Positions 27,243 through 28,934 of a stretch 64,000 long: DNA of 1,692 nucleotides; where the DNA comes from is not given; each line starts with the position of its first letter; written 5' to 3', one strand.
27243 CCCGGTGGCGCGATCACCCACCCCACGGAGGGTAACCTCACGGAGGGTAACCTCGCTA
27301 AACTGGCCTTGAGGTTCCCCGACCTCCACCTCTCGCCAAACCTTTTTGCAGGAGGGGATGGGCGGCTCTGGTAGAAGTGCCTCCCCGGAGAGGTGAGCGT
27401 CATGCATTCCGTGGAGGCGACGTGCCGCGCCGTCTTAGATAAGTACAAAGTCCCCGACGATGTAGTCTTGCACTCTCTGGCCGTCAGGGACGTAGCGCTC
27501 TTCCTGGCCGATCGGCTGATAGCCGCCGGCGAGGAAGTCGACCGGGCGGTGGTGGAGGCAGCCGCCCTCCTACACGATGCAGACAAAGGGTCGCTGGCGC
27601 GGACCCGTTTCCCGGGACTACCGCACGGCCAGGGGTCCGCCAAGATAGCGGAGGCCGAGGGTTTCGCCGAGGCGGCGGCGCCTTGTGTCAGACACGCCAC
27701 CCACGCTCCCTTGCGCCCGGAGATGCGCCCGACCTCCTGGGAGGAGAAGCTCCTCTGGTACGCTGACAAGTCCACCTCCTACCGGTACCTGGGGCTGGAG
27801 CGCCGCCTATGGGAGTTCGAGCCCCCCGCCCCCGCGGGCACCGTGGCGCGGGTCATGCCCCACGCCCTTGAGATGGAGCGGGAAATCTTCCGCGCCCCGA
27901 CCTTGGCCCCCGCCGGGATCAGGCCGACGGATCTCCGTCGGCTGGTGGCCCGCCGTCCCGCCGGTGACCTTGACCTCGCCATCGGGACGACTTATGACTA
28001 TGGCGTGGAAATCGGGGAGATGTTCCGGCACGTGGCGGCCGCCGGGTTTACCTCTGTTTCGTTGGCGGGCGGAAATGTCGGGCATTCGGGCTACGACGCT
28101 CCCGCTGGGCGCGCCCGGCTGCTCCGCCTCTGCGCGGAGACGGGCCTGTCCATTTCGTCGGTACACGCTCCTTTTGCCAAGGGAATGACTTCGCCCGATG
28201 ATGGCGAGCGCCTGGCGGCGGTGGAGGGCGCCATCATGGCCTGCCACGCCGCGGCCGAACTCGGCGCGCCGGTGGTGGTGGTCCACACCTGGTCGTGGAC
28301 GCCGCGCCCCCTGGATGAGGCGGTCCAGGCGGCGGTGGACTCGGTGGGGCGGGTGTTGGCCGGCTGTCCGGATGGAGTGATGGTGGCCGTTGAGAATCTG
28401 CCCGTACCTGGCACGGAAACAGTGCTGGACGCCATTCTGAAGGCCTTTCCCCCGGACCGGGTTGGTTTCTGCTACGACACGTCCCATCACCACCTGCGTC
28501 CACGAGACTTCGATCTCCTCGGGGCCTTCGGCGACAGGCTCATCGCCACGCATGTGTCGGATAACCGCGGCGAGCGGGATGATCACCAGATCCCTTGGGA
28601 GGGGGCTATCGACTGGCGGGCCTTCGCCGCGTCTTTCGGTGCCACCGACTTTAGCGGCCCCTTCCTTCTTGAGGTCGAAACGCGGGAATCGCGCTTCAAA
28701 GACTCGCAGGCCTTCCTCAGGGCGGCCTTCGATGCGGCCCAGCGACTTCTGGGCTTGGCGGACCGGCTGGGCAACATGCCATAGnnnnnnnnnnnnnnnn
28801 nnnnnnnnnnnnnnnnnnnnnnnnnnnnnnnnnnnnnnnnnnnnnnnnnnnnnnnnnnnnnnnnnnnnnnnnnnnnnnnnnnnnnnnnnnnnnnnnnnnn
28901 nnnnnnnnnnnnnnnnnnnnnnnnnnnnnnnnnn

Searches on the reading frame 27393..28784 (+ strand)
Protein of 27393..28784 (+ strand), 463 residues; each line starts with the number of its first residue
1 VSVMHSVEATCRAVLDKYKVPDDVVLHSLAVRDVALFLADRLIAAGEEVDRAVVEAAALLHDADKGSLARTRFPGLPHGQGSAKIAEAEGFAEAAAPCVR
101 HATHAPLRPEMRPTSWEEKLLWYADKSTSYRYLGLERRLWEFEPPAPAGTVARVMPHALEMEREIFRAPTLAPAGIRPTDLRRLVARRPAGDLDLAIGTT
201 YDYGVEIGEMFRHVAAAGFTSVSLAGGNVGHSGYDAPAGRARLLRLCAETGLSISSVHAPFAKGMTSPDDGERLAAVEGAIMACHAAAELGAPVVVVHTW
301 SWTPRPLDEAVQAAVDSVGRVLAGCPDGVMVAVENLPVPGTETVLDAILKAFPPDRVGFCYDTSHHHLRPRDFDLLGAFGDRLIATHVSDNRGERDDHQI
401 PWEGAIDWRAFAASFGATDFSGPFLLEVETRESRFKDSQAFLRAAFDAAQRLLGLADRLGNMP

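Call 4: search_protein_families(library=pfam, proteins=[window:27393-28784:+], max_evalue=0.01)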
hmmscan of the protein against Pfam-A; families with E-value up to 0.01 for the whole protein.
window:27393-28784:+ (463 aa): 2 families
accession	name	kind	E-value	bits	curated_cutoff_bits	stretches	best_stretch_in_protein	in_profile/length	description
PF01261.30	AP_endonuc_2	-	6.5e-38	131.3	31.1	1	211-444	1-248/249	Xylose isomerase-like TIM barrel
PF01966.28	HD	-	4.6e-06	27.3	22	1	27-126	4-112/116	HD domain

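Call 5: search_protein_families(library=ncbifam, proteins=[window:27393-28784:+], max_evalue=0.01)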
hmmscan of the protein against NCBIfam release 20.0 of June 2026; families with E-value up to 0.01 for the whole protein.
window:27393-28784:+ (463 aa): 8 families
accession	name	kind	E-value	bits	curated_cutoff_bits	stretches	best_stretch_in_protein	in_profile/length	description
NF045665.1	NTPtran_DVU1551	equivalog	2.3e-12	46.6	315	1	8-129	201-312/359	DVU_1551 family NTP transferase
TIGR00295.1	TIGR00295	hypoth_equivalog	9.1e-12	45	172.35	1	14-99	4-84/164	TIGR00295 family protein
NF041277.1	coba_remo_CbiR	equivalog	1.1e-10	41.5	105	1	241-443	49-248/249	cobamide remodeling phosphodiesterase CbiR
TIGR00277.1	HDIG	domain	2.3e-06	27.4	27.6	1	23-96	4-75/84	HDIG domain-containing metalloprotein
NF009343.0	PRK12703.1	equivalog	1.6e-05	24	434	1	8-102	172-256/339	tRNA (cytidine(56)-2'-O)-methyltransferase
NF002198.0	PRK01060.1-3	equivalog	0.00015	21.5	244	1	249-443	50-249/253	deoxyribonuclease IV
NF006439.0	PRK08737.1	equivalog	0.00061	18.9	345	1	157-230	267-336/364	acetylornithine deacetylase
NF002196.0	PRK01060.1-1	equivalog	0.0032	16.8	333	1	249-367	60-184/297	deoxyribonuclease IV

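Call 11: find_homologous_proteins(query=window:27393-28784:+)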
Query window:27393-28784:+ (463 aa): 23 proteins with E <= 0.001 among 8000 candidates.
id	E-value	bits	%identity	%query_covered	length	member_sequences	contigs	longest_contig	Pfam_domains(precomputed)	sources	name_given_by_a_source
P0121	0.0e+0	1039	100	99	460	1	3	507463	PF01261.31,PF01966.29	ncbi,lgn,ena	-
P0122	3.6e-225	766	75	99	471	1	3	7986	PF01261.31,PF01966.29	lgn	-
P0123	9.6e-159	547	56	99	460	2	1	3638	PF01261.31,PF01966.29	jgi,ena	-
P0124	5.3e-143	495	54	98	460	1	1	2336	PF01261.31,PF01966.29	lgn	-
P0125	5.1e-135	469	53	97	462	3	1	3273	PF01261.31,PF01966.29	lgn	-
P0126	7.2e-134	465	52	98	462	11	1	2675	PF01261.31,PF01966.29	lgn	-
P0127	9.1e-132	458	51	98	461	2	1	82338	PF01261.31,PF01966.29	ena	-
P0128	3.2e-129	450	51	98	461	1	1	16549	PF01261.31,PF01966.29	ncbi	-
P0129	3.8e-125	436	50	97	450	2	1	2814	PF01261.31,PF01966.29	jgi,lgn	-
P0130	1.6e-118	415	46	98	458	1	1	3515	PF01261.31,PF01966.29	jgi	jgi:L-ribulose-5-phosphate 3-epimerase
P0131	1.0e-96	343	56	66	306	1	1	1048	PF01261.31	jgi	jgi:sugar phosphate isomerase/epimerase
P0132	7.8e-52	195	41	57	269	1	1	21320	PF01261.31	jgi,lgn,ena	-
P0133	3.0e-48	183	41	43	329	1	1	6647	PF01261.31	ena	-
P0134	7.8e-48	182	41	57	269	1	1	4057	PF01261.31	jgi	-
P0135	2.1e-47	180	32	57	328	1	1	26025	PF01261.31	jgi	jgi:sugar phosphate isomerase/epimerase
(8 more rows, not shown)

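Call 12: find_encoding_contigs(protein=P0127, flank=10000, max_places=2)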
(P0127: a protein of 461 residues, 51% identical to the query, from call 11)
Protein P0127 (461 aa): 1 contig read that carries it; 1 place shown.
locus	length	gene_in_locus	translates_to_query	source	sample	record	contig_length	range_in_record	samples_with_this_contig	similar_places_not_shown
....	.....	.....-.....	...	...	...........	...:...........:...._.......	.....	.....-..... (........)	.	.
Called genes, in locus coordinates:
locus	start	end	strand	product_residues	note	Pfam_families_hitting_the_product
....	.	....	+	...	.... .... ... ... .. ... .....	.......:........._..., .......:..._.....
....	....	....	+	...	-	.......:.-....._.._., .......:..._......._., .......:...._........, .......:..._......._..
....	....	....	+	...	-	-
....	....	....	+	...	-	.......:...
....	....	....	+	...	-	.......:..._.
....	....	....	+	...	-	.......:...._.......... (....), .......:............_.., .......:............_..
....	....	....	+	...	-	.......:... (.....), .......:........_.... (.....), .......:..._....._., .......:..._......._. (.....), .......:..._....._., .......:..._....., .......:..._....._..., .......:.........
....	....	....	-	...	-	-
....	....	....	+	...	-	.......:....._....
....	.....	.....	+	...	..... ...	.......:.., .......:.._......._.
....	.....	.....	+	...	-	-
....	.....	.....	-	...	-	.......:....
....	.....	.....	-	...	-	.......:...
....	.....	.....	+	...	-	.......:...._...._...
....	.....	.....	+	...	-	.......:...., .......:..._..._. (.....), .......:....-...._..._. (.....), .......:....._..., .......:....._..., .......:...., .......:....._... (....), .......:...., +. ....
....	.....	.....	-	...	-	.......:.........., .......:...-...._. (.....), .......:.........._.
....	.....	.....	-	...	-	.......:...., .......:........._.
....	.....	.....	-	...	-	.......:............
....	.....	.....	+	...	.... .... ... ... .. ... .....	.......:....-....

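Call 13: find_encoding_contigs(protein=P0128, flank=10000, max_places=2)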
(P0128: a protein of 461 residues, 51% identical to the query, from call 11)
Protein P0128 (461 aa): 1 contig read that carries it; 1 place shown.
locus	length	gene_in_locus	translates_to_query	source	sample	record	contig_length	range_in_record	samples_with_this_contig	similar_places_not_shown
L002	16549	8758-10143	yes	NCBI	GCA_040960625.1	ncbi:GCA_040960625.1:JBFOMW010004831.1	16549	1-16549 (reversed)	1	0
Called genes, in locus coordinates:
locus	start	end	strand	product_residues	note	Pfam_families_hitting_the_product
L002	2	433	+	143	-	?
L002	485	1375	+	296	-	PF01488:Shikimate_DH (weak), PF02737:3HCDH_N (weak), PF02826:2-Hacid_dh_C, PF03446:NAD_binding_2, PF03807:F420_oxidored, PF14833:NAD_binding_11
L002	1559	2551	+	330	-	-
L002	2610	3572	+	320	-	PF00365:PFK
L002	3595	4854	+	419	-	PF07690:MFS_1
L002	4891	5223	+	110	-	-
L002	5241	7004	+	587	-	PF01266:DAO (faint), PF05834:Lycopene_cycl (faint), PF07992:Pyr_redox_2, PF13450:NAD_binding_8 (faint), PF13738:Pyr_redox_3, PF00070:Pyr_redox, PF02852:Pyr_redox_dim, PF00581:Rhodanese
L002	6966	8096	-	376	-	-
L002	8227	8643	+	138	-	PF09579:Spore_YtfJ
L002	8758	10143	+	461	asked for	PF01966:HD, PF01261:AP_endonuc_2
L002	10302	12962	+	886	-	-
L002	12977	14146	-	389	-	PF01142:TruD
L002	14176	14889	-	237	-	PF01936:NYN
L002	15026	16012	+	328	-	PF24827:AstE_AspA_cat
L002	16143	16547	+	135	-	?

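Call 14: find_encoding_contigs(protein=P0121, flank=10000, max_places=3)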
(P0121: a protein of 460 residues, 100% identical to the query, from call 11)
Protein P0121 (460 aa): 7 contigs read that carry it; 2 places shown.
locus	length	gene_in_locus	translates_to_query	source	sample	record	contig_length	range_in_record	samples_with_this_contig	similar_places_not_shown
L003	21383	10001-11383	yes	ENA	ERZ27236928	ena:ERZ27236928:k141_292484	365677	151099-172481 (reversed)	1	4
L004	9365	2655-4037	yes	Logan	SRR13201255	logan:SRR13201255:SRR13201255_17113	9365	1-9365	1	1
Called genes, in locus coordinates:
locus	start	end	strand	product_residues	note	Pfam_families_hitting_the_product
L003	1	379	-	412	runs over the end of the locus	PF03435:Sacchrp_dh_NADP, PF16653:Sacchrp_dh_C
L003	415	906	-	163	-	-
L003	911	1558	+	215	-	-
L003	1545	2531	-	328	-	PF00491:Arginase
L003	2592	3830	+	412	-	PF07676:PD40 (faint)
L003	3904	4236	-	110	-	-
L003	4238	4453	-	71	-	PF13560:HTH_31, PF12844:HTH_19, PF01381:HTH_3, PF13443:HTH_26 (weak)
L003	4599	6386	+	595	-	PF08439:Peptidase_M3_N, PF01432:Peptidase_M3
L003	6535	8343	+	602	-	PF08439:Peptidase_M3_N, PF01432:Peptidase_M3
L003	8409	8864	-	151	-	PF12844:HTH_19, PF13560:HTH_31, PF01381:HTH_3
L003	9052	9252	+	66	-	PF13384:HTH_23 (weak), PF13560:HTH_31, PF12844:HTH_19, PF01381:HTH_3, PF13443:HTH_26 (weak)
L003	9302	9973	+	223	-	-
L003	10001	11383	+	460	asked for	PF01966:HD (weak), PF01261:AP_endonuc_2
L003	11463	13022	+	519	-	PF04324:Fer2_BFD, PF17806:SO_alpha_A3, PF01266:DAO, PF13450:NAD_binding_8 (weak)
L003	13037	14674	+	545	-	PF13510:Fer2_4, PF00890:FAD_binding_2, PF01134:GIDA (weak), PF01266:DAO (weak), PF03486:HI0933_like, PF07992:Pyr_redox_2, PF12831:FAD_oxidored, PF13450:NAD_binding_8, +2 more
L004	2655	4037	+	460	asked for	PF01966:HD (weak), PF01261:AP_endonuc_2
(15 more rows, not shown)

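Call 15: find_encoding_contigs(protein=P0122, flank=10000, max_places=2)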
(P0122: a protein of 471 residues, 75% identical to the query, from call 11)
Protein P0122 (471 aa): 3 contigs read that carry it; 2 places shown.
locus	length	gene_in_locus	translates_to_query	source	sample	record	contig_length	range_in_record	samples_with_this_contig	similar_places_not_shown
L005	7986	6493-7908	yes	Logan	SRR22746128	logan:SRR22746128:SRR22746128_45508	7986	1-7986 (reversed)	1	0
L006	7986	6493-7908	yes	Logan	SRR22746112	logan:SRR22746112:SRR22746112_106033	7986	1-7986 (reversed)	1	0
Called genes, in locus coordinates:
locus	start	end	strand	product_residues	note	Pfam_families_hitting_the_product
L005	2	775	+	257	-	?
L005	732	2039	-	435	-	PF03435:Sacchrp_dh_NADP (weak), PF16653:Sacchrp_dh_C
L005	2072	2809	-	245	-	PF00491:Arginase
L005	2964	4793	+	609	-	PF08439:Peptidase_M3_N, PF01432:Peptidase_M3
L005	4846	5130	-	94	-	-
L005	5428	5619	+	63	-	PF13384:HTH_23 (faint), PF13560:HTH_31, PF12844:HTH_19, PF01381:HTH_3, PF13443:HTH_26 (weak)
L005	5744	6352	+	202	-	-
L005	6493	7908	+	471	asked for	PF01966:HD (faint), PF01261:AP_endonuc_2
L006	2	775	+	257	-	?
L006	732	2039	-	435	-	PF03435:Sacchrp_dh_NADP (weak), PF16653:Sacchrp_dh_C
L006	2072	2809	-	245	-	PF00491:Arginase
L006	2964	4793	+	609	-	PF08439:Peptidase_M3_N, PF01432:Peptidase_M3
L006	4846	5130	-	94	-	-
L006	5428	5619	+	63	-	PF13384:HTH_23 (faint), PF13560:HTH_31, PF12844:HTH_19, PF01381:HTH_3, PF13443:HTH_26 (weak)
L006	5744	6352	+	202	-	-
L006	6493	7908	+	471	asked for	PF01966:HD (faint), PF01261:AP_endonuc_2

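Call 19: search_solved_structures(query=window:27402-28784:+, max_evalue=0.1)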
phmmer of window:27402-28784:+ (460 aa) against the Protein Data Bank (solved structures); distinct sequences matched with E-value up to 0.1: 4.
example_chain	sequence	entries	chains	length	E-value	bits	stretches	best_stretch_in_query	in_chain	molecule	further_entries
3wqo_A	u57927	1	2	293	0.0001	24.4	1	253-424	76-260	Uncharacterized protein MJ1311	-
5zhz_A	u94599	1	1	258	0.0006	21.9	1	231-441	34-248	Probable endonuclease 4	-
7vpf_A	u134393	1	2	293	0.0025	19.9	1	235-424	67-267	Xylose isomerase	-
2f7v_A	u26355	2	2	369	0.0037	19.3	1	155-228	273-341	aectylcitrulline deacetylase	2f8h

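Call 27: find_related_loci(query=A1, collection=genome_contigs, flank=10000)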
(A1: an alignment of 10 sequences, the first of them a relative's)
Query A1 (460 aa) in genome_contigs; peptide patterns used: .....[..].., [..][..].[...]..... (x = any residue, [..] = any of these).
176 stretches matched a pattern; 159 encode a relative of the query (tblastn E <= 1e-3); the best 80 are kept; 80 distinct loci.
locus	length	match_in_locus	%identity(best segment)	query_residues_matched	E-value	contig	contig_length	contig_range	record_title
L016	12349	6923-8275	53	8-457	1e-139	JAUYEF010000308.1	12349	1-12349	MAG: Bacillota bacterium isolate C20_metabat.bin.95_sub C20_k141_55566, whole genome shotgun sequence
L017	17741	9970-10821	33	180-460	1e-49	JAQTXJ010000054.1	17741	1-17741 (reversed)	MAG: bacterium isolate STC_131 NODE_6787_length_17741_cov_3.767685_Sandtown_C, whole genome shotgun sequence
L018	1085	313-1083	36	190-443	2e-52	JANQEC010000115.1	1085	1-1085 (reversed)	MAG: Cyclobacteriaceae bacterium isolate PL23a_bin.113 k99_270353, whole genome shotgun sequence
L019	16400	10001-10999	33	128-455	3e-47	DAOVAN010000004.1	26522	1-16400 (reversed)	MAG TPA_asm: candidate division WOR-3 bacterium isolate CSMAG_980 CSMAG_980_k141_3001719_length_26522_cov_9.0178, whole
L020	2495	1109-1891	37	192-449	9e-46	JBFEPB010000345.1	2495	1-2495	MAG: bacterium isolate Mix_mud04.2021.02.61 k141_2814446_length_2495_cov_7.0000, whole genome shotgun sequence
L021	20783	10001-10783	38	192-449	9e-46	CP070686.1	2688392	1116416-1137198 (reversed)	MAG: candidate division WOR-3 bacterium isolate bin65 chromosome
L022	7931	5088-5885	36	190-454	3e-45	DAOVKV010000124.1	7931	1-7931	MAG TPA_asm: bacterium isolate CSMAG_1428 CSMAG_1428_k141_1285879_length_7931_cov_16.4540, whole genome shotgun sequence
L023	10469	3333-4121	36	192-451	3e-44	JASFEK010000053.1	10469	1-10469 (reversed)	MAG: candidate division WOR-3 bacterium isolate D0606M12metaG_Bin_316 D0606M12metaG_FD_scaffold_1721_c1, whole genome sh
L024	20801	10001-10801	36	192-455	3e-44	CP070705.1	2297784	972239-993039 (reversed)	MAG: candidate division WOR-3 bacterium isolate bin53 chromosome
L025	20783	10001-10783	37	192-449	6e-44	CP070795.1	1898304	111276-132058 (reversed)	MAG: candidate division WOR-3 bacterium isolate bin1428 chromosome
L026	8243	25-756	41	211-451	7e-44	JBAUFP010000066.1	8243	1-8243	MAG: bacterium isolate MFD13088_ilm_asm_bin29 k127_39958, whole genome shotgun sequence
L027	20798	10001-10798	36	190-454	8e-44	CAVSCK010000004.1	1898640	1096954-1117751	MAG: uncultured bacterium isolate MFD05942.bin.1.428 genome assembly, contig: contig_8898, whole genome shotgun sequence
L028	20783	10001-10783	37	192-449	6e-43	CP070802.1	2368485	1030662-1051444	MAG: candidate division WOR-3 bacterium isolate bin1351 chromosome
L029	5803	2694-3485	38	190-452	2e-42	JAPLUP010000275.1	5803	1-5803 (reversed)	MAG: Candidatus Zixiibacteriota bacterium isolate LacPavin_0920_SED4_MAG_53_9 LacPavin_0920_SED4_scaffold_951782, whole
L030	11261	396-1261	38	189-460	3e-41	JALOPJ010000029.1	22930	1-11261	MAG: Candidatus Edwardsbacteria bacterium isolate Prado126 scaffold_4736, whole genome shotgun sequence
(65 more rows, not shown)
